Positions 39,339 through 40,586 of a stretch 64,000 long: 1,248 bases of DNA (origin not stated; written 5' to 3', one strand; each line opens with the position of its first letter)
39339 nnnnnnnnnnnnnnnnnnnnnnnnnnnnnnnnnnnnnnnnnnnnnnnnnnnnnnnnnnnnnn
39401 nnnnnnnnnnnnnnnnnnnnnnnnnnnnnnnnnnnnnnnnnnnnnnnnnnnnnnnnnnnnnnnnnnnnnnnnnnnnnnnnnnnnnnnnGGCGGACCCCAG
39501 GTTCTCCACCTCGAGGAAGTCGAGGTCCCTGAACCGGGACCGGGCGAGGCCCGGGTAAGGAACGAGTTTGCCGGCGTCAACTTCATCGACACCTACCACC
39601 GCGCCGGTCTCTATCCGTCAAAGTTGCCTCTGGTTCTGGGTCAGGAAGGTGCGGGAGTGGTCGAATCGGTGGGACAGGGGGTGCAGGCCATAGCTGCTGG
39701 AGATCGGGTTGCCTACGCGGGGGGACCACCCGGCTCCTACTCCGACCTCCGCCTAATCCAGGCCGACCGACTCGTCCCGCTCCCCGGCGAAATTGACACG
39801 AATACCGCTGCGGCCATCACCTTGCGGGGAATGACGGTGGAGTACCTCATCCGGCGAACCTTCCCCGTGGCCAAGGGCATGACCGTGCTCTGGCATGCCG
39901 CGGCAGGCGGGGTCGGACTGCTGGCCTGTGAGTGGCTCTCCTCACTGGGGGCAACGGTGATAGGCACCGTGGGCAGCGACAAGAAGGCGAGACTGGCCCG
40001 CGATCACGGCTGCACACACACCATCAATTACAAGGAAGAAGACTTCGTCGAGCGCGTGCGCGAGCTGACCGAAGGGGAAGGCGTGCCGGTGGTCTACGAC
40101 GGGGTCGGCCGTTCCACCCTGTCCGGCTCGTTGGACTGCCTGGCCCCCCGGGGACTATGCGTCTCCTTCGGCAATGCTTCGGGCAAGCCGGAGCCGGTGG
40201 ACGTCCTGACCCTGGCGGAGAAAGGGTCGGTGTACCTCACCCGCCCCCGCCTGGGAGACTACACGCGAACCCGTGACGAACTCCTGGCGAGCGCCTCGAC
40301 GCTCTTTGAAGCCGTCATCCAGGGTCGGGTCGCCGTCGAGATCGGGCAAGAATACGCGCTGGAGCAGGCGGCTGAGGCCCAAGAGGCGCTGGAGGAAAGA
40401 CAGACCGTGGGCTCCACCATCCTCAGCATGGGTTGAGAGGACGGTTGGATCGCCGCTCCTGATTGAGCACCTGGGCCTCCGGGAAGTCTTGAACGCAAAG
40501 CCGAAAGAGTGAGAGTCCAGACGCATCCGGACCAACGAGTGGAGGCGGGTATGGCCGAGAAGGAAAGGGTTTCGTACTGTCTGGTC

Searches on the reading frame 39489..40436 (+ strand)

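Call 52: search_protein_families(library=pfam, proteins=[window:39489-40436:+], max_evalue=0.0001)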
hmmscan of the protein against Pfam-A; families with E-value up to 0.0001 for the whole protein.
window:39489-40436:+ (315 aa): 3 families
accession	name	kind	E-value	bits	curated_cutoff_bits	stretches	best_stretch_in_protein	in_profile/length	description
PF00107.32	ADH_zinc_N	-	2.6e-27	95.8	31.8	1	141-246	1-106/129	Zinc-binding dehydrogenase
PF13602.12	ADH_zinc_N_2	-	2.1e-16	61.5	27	1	174-312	2-134/134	Zinc-binding dehydrogenase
PF08240.17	ADH_N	-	1.9e-14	54.2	23.5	1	17-99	1-103/104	Alcohol dehydrogenase GroES-like domain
